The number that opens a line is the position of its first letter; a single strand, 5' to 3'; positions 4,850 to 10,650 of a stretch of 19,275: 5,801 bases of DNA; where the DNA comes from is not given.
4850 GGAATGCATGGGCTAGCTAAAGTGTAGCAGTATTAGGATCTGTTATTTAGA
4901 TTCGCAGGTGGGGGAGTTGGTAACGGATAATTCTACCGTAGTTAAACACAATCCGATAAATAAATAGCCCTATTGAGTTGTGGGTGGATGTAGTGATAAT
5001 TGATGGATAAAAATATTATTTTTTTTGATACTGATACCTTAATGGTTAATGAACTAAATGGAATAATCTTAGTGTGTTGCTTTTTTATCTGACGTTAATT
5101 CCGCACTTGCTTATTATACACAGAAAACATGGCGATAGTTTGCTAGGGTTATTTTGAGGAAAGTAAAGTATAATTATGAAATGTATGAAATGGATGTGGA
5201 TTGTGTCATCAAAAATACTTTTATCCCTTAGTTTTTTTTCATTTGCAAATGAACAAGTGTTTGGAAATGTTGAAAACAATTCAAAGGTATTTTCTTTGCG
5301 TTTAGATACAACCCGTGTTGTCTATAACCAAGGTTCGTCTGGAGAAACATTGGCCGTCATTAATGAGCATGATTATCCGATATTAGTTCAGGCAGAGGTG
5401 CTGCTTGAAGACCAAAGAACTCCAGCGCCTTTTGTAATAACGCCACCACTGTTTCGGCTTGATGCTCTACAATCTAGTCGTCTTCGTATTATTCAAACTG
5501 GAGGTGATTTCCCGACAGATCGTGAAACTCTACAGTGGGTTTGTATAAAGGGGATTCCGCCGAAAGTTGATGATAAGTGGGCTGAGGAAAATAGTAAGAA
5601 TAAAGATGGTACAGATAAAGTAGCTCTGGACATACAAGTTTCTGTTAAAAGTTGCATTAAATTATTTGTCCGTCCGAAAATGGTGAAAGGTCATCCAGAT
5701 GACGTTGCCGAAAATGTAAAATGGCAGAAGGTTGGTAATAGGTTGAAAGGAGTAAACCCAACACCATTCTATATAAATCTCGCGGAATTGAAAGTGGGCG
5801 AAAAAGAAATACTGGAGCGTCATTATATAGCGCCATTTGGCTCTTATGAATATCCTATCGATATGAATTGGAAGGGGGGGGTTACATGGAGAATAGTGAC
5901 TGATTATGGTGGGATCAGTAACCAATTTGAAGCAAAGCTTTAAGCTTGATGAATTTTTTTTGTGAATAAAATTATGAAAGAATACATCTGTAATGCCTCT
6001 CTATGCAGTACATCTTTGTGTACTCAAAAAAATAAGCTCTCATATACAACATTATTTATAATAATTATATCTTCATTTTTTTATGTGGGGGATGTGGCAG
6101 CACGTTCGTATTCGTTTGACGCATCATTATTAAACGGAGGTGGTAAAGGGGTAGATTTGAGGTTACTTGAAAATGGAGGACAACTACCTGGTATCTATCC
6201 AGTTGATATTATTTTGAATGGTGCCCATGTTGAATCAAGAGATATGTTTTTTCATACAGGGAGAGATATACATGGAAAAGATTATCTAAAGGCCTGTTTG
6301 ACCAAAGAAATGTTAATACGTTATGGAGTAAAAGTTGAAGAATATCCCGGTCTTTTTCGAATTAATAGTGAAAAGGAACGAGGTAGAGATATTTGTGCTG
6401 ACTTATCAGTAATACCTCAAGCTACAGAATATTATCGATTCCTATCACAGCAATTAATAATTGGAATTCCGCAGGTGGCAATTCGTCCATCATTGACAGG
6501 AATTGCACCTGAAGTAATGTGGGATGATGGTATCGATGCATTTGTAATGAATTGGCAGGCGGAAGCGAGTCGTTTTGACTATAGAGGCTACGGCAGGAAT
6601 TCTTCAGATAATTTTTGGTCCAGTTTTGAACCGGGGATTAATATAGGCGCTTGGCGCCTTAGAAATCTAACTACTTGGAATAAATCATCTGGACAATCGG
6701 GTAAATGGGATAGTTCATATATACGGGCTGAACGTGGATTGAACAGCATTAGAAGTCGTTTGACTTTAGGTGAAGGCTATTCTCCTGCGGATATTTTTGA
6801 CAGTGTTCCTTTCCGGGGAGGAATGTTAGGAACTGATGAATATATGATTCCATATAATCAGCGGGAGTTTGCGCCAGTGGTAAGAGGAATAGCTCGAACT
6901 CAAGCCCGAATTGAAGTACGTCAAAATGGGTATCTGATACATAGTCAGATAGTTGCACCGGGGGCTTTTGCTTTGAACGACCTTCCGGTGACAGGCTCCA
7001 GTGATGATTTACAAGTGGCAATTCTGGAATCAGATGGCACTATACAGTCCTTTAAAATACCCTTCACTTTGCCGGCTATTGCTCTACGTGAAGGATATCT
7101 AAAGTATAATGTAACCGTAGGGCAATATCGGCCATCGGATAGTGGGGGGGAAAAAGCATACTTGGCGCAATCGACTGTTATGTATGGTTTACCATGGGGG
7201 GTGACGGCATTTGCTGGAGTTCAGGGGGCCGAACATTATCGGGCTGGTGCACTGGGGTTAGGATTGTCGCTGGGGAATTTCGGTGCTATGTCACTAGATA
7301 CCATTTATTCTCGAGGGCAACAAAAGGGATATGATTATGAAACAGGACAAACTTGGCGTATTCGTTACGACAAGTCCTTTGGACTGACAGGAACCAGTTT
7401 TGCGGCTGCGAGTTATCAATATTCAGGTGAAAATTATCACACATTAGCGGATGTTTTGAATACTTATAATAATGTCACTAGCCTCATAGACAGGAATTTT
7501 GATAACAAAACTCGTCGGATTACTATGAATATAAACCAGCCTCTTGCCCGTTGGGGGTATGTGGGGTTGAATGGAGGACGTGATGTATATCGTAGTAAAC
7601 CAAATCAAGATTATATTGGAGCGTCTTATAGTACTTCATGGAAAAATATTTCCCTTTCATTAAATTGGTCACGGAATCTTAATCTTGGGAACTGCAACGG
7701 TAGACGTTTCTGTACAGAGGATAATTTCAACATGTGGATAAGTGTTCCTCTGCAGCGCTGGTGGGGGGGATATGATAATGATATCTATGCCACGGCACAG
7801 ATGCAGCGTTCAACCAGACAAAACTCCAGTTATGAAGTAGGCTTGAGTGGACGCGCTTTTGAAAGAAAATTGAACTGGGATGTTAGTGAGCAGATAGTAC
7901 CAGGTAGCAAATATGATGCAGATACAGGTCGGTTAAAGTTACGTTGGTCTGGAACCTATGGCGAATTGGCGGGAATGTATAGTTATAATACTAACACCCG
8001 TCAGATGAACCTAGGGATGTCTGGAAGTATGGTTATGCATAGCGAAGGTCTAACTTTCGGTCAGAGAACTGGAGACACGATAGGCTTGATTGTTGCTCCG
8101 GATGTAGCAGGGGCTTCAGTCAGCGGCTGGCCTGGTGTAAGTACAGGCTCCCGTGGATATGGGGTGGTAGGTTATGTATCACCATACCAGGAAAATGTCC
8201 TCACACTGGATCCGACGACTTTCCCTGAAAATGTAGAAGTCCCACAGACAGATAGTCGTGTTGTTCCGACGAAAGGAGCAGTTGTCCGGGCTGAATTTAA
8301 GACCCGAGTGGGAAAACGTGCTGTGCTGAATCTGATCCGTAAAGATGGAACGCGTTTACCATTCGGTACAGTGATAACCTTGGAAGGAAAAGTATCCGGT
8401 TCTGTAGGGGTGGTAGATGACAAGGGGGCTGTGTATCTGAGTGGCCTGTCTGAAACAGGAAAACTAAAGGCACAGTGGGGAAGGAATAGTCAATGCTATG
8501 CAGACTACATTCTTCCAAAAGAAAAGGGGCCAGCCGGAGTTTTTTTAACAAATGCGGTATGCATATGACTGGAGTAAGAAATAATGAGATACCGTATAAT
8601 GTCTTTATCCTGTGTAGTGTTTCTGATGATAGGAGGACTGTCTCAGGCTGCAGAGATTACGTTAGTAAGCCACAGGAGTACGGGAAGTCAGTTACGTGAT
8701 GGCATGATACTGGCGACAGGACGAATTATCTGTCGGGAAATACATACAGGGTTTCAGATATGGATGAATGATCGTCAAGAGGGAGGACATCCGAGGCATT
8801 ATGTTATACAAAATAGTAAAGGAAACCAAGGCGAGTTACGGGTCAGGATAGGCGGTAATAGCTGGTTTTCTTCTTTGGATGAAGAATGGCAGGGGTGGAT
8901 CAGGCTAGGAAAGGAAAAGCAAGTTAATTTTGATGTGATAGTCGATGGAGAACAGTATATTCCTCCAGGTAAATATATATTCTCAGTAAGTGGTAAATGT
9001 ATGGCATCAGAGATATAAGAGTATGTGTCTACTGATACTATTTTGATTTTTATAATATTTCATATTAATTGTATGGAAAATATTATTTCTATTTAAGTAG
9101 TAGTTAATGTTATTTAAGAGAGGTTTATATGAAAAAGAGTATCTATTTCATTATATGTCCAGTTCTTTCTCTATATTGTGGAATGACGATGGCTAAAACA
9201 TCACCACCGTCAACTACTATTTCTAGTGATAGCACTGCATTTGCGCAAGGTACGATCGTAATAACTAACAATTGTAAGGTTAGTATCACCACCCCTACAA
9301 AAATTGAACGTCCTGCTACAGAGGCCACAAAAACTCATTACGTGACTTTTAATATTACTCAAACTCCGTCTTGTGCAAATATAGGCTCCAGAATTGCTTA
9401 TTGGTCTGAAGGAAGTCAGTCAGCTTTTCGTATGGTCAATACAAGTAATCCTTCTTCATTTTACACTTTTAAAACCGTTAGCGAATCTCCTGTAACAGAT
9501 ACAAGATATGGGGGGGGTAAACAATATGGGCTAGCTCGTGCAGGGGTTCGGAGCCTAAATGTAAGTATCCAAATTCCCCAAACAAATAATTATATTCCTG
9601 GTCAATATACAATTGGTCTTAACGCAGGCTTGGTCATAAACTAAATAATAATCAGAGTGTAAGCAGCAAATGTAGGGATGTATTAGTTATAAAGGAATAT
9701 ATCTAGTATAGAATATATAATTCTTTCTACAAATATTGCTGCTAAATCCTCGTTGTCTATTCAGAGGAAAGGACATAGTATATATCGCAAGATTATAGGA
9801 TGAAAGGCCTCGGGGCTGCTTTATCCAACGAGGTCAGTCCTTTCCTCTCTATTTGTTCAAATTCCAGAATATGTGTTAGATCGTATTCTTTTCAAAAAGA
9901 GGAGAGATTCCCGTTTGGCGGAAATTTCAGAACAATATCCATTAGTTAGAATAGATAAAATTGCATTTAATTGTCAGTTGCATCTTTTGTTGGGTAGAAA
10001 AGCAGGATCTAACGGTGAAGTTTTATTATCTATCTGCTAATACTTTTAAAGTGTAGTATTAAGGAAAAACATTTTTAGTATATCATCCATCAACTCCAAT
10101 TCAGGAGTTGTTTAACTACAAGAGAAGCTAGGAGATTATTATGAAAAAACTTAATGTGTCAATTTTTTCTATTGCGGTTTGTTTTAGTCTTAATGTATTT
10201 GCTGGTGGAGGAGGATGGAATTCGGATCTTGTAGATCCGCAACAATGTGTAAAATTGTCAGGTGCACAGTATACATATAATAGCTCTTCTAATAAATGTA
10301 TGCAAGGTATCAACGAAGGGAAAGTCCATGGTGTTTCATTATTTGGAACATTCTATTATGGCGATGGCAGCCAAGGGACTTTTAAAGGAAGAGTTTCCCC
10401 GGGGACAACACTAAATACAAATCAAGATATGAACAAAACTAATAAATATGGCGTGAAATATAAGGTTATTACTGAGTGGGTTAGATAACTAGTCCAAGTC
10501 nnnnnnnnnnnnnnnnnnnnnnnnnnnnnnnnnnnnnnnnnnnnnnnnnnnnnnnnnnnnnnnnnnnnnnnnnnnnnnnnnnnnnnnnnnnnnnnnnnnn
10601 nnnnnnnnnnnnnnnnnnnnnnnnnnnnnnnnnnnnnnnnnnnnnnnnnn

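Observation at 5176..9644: AAF/Afa-Dr-type chaperone-usher operon with an AfaD/AggB-like subunit and an unassigned pilin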

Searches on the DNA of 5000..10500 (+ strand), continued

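Call 38: get_annotated_region(hit=H82, flank=5000)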
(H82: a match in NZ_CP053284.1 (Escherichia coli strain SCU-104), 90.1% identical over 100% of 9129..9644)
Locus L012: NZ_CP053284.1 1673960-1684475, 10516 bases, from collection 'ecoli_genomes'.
description: Escherichia coli strain SCU-104 chromosome, complete genome
organism: Escherichia coli strain SCU-104 (NCBI taxid 562)
replicon: chromosome; assembly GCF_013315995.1
host: Homo sapiens; source: rectal swab from healthy college student; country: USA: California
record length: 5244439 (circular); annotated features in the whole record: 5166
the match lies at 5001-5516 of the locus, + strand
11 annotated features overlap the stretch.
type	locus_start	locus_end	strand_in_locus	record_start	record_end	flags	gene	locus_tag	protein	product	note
CDS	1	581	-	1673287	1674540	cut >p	iroC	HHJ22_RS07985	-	salmochelin/enterobactin export ABC transporter IroC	frameshifted; incomplete; partial in the middle of a contig; missing N-terminus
CDS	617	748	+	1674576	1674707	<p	-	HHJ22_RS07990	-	IS630 family transposase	incomplete; partial in the middle of a contig; missing N-terminus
CDS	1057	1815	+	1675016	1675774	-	-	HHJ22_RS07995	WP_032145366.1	fimbria/pilus periplasmic chaperone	-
CDS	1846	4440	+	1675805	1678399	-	-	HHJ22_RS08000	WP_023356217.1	fimbria/pilus outer membrane usher protein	-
CDS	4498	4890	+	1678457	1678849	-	afaD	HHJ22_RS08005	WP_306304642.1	AfaD family invasin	-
CDS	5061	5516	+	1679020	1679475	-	-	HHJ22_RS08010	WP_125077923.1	hypothetical protein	-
CDS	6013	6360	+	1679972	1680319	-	-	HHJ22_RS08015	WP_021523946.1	hypothetical protein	-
CDS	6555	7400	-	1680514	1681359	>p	-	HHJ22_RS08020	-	IS481 family transposase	incomplete; partial in the middle of a contig; missing N-terminus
CDS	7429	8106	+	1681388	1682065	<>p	tnpC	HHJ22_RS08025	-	IS66 family transposase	incomplete; partial in the middle of a contig; missing N-terminus and C-terminus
CDS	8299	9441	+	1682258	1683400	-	-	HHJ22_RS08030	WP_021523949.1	ABC transporter permease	-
CDS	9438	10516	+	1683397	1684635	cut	-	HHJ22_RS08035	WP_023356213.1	TolC family protein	-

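Call 39: get_annotated_region(hit=H85, flank=5000)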
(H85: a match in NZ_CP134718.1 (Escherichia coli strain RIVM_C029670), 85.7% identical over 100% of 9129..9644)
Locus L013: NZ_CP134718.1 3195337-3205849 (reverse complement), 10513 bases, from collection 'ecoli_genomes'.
description: Escherichia coli strain RIVM_C029670 chromosome, complete genome
organism: Escherichia coli strain RIVM_C029670 (NCBI taxid 562)
replicon: chromosome; assembly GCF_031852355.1
host: Homo sapiens; source: not collected; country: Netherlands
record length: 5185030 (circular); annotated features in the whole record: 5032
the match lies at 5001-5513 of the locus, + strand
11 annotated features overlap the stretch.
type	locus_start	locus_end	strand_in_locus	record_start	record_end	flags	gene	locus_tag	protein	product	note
CDS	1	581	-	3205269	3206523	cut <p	iroC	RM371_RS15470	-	salmochelin/enterobactin export ABC transporter IroC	frameshifted; incomplete; partial in the middle of a contig; missing N-terminus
CDS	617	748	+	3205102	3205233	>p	-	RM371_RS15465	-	IS630 family transposase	incomplete; partial in the middle of a contig; missing N-terminus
CDS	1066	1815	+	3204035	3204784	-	-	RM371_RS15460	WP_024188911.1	fimbria/pilus periplasmic chaperone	-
CDS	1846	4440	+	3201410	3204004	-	-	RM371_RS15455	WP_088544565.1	fimbria/pilus outer membrane usher protein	-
CDS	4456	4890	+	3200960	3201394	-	afaD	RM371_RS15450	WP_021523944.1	AfaD family invasin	-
CDS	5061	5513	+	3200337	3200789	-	-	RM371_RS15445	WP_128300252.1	hypothetical protein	-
CDS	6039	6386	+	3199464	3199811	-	-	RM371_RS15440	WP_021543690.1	hypothetical protein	-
CDS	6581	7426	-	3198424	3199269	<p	-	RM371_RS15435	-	IS481 family transposase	incomplete; partial in the middle of a contig; missing N-terminus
CDS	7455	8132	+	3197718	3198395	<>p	tnpC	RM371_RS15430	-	IS66 family transposase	incomplete; partial in the middle of a contig; missing N-terminus and C-terminus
CDS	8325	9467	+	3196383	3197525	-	-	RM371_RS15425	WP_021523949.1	ABC transporter permease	-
CDS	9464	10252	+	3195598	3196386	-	-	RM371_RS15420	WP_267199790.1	TolC family protein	-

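Call 45: get_annotated_region(hit=H99, flank=5000)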
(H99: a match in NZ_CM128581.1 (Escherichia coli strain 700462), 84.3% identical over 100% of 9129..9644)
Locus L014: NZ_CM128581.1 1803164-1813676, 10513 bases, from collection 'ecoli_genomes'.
description: Escherichia coli strain 700462 chromosome, whole genome shotgun sequence
organism: Escherichia coli strain 700462 (NCBI taxid 562)
replicon: chromosome; assembly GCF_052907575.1
host: Homo sapiens; source: stool; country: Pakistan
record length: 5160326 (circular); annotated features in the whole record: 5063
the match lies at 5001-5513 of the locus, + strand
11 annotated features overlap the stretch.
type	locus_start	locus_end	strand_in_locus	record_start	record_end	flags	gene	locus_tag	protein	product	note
CDS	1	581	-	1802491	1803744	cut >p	iroC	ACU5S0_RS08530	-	salmochelin/enterobactin export ABC transporter IroC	frameshifted; incomplete; partial in the middle of a contig; missing N-terminus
CDS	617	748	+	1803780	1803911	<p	-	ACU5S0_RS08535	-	IS630 family transposase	incomplete; partial in the middle of a contig; missing N-terminus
CDS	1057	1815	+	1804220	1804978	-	-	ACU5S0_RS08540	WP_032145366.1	fimbria/pilus periplasmic chaperone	-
CDS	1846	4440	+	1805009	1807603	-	-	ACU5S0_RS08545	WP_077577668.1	fimbria/pilus outer membrane usher protein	-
CDS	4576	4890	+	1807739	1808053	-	afaD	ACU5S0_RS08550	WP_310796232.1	AfaD family invasin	-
CDS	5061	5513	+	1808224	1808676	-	-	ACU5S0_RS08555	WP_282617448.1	hypothetical protein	-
CDS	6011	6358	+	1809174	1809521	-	-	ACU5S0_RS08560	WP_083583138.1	hypothetical protein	-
CDS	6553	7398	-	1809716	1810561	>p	-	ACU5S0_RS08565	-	IS481 family transposase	incomplete; partial in the middle of a contig; missing N-terminus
CDS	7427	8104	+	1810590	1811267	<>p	tnpC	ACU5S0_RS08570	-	IS66 family transposase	incomplete; partial in the middle of a contig; missing N-terminus and C-terminus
CDS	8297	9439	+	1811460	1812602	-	-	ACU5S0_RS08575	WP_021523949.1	ABC transporter permease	-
CDS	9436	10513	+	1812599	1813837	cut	-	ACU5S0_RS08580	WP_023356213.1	TolC family protein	-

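Call 46: get_annotated_region(hit=H100, flank=5000)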
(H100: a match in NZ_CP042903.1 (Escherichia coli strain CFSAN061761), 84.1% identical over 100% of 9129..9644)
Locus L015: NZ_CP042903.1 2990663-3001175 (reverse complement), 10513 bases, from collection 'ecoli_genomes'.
description: Escherichia coli strain CFSAN061761 chromosome, complete genome
organism: Escherichia coli strain CFSAN061761 (NCBI taxid 562)
replicon: chromosome; assembly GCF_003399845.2
host: missing; source: raw milk cheese; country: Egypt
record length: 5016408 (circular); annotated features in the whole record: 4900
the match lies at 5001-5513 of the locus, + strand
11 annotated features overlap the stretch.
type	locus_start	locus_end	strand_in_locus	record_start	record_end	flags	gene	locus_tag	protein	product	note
CDS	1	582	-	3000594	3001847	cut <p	iroC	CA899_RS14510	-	salmochelin/enterobactin export ABC transporter IroC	frameshifted; incomplete; partial in the middle of a contig; missing N-terminus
CDS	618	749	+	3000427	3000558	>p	-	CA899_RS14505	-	IS630 family transposase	incomplete; partial in the middle of a contig; missing N-terminus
CDS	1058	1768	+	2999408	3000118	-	-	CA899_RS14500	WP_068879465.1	fimbria/pilus periplasmic chaperone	-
CDS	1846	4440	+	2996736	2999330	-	-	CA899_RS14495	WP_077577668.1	fimbria/pilus outer membrane usher protein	-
CDS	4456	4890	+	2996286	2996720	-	afaD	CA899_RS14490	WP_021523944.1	AfaD family invasin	-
CDS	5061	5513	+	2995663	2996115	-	-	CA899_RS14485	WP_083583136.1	hypothetical protein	-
CDS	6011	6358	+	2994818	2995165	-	-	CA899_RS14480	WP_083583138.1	hypothetical protein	-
CDS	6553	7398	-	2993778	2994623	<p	-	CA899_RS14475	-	IS481 family transposase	incomplete; partial in the middle of a contig; missing N-terminus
CDS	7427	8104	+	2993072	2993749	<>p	tnpC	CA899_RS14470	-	IS66 family transposase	incomplete; partial in the middle of a contig; missing N-terminus and C-terminus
CDS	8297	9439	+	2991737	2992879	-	-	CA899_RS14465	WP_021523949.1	ABC transporter permease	-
CDS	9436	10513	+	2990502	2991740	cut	-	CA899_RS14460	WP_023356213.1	TolC family protein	-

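Call 47: get_annotated_region(hit=H102, flank=5000)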
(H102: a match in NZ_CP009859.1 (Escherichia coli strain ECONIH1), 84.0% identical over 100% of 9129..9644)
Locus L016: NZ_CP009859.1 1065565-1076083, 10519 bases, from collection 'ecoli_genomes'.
description: Escherichia coli strain ECONIH1 chromosome, complete genome
organism: Escherichia coli strain ECONIH1 (NCBI taxid 562)
replicon: chromosome; assembly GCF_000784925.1
host: -; source: rectal swab; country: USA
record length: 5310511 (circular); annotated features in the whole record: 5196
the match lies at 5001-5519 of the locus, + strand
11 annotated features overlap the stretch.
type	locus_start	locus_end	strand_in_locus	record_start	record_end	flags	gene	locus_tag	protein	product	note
CDS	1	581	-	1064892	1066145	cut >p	iroC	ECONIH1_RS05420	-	salmochelin/enterobactin export ABC transporter IroC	frameshifted; incomplete; partial in the middle of a contig; missing N-terminus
CDS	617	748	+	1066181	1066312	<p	-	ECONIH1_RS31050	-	IS630 family transposase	incomplete; partial in the middle of a contig; missing N-terminus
CDS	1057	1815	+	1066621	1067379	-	-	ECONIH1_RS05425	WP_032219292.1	fimbria/pilus periplasmic chaperone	-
CDS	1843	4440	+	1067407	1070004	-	-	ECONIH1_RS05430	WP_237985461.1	fimbria/pilus outer membrane usher protein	-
CDS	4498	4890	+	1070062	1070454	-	afaD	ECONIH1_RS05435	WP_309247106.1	AfaD family invasin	-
CDS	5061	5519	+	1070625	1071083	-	-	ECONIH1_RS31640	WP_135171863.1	hypothetical protein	-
CDS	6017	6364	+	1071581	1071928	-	-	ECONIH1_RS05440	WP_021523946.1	hypothetical protein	-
CDS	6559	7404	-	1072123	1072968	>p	-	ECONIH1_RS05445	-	integrase core domain-containing protein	incomplete; partial in the middle of a contig; missing N-terminus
CDS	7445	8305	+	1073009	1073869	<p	tnpC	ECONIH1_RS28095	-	IS66 family transposase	incomplete; partial in the middle of a contig; missing N-terminus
CDS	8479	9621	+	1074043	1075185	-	-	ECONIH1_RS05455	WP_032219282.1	ABC transporter permease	-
CDS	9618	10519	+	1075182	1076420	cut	-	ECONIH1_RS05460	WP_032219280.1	TolC family protein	-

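Call 48: get_annotated_region(hit=H108, flank=5000)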
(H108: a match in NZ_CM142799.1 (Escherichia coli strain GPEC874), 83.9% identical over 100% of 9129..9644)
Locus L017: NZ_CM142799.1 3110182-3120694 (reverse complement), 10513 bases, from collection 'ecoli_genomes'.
description: Escherichia coli strain GPEC874 chromosome, whole genome shotgun sequence
organism: Escherichia coli strain GPEC874 (NCBI taxid 562)
replicon: chromosome; assembly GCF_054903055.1
host: -; source: chicken; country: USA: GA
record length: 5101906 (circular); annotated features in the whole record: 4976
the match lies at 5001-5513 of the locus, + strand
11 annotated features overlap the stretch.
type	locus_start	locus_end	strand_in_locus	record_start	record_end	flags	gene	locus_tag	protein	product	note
CDS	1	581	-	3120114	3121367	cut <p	iroC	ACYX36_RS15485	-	salmochelin/enterobactin export ABC transporter IroC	frameshifted; incomplete; partial in the middle of a contig; missing N-terminus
CDS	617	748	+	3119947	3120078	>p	-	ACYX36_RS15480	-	IS630 family transposase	incomplete; partial in the middle of a contig; missing N-terminus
CDS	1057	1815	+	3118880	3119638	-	-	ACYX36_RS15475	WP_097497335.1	fimbria/pilus periplasmic chaperone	-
CDS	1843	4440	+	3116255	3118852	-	-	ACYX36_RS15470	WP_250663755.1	fimbria/pilus outer membrane usher protein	-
CDS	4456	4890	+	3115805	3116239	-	afaD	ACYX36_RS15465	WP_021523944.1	AfaD family invasin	-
CDS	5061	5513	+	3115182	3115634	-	-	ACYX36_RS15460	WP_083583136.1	hypothetical protein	-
CDS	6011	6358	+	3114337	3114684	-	-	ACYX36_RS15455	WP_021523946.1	hypothetical protein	-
CDS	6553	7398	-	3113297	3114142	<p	-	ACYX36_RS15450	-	IS481 family transposase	incomplete; partial in the middle of a contig; missing N-terminus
CDS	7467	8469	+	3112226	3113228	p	-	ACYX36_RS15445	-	IS3 family transposase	frameshifted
CDS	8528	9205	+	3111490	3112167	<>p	tnpC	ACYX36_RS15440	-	IS66 family transposase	incomplete; partial in the middle of a contig; missing N-terminus and C-terminus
CDS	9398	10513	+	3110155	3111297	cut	-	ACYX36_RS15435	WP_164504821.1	ABC transporter permease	-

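Call 49: get_annotated_region(hit=H109, flank=5000)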
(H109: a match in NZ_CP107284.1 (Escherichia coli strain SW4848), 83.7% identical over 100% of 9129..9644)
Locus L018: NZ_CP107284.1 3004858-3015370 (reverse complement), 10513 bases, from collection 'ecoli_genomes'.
description: Escherichia coli strain SW4848 chromosome, complete genome
organism: Escherichia coli strain SW4848 (NCBI taxid 562)
replicon: chromosome; assembly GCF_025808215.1
host: Water from a lake; source: -; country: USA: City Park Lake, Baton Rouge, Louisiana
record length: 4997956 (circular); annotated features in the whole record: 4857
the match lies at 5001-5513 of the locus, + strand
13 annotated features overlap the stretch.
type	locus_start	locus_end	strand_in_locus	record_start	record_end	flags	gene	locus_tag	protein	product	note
CDS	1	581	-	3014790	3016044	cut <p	iroC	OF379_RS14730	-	salmochelin/enterobactin export ABC transporter IroC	frameshifted; incomplete; partial in the middle of a contig; missing N-terminus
CDS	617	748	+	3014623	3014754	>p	-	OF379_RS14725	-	IS630 family transposase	incomplete; partial in the middle of a contig; missing N-terminus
CDS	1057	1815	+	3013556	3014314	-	-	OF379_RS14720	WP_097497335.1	fimbria/pilus periplasmic chaperone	-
CDS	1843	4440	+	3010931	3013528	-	-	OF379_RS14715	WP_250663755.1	fimbria/pilus outer membrane usher protein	-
CDS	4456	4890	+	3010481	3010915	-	afaD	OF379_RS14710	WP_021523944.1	AfaD family invasin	-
CDS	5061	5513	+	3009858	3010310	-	-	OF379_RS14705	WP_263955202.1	hypothetical protein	-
CDS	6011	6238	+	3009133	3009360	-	-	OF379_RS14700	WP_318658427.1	hypothetical protein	-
CDS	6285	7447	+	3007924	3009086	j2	-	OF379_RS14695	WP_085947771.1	IS3-like element IS3 family transposase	programmed frameshift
CDS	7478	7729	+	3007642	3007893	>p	-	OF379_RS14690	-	integrase core domain-containing protein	incomplete; partial in the middle of a contig; missing N-terminus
CDS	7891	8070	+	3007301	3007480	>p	-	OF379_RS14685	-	transposase domain-containing protein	incomplete; partial in the middle of a contig; missing N-terminus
CDS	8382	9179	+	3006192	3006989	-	-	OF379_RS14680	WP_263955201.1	AraC family transcriptional regulator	-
CDS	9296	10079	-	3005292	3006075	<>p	-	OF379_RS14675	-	IS5 family transposase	frameshifted; internal stop; incomplete; partial in the middle of a contig; missing N-terminus and C-terminus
CDS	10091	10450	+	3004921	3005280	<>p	-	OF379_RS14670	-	hypothetical protein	incomplete; partial in the middle of a contig; missing N-terminus and C-terminus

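Call 50: get_annotated_region(hit=H79, flank=5000)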
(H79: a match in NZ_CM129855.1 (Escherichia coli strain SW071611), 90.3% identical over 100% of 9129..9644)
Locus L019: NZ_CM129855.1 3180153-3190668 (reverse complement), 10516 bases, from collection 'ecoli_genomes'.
description: Escherichia coli strain SW071611 chromosome, whole genome shotgun sequence
organism: Escherichia coli strain SW071611 (NCBI taxid 562)
replicon: chromosome; assembly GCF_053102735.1
host: -; source: wastewater; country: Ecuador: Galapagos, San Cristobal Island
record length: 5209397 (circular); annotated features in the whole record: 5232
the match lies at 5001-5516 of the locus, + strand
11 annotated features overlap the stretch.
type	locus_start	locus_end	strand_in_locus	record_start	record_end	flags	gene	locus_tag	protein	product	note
CDS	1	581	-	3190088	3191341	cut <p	iroC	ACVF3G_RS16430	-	salmochelin/enterobactin export ABC transporter IroC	frameshifted; incomplete; partial in the middle of a contig; missing N-terminus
CDS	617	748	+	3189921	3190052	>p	-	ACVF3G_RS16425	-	IS630 family transposase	incomplete; partial in the middle of a contig; missing N-terminus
CDS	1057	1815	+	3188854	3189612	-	-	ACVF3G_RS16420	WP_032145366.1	fimbria/pilus periplasmic chaperone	-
CDS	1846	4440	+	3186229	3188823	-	-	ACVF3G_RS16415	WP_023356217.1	fimbria/pilus outer membrane usher protein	-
CDS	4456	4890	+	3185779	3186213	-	afaD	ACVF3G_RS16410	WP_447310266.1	AfaD family invasin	-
CDS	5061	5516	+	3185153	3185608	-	-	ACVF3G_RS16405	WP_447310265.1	hypothetical protein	-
CDS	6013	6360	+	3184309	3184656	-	-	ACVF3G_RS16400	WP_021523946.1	hypothetical protein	-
CDS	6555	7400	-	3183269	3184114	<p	-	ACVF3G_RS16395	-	IS481 family transposase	incomplete; partial in the middle of a contig; missing N-terminus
CDS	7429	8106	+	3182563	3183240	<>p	tnpC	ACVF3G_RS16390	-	IS66 family transposase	incomplete; partial in the middle of a contig; missing N-terminus and C-terminus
CDS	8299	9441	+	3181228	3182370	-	-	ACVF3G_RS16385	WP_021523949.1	ABC transporter permease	-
CDS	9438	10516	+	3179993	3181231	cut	-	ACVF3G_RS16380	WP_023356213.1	TolC family protein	-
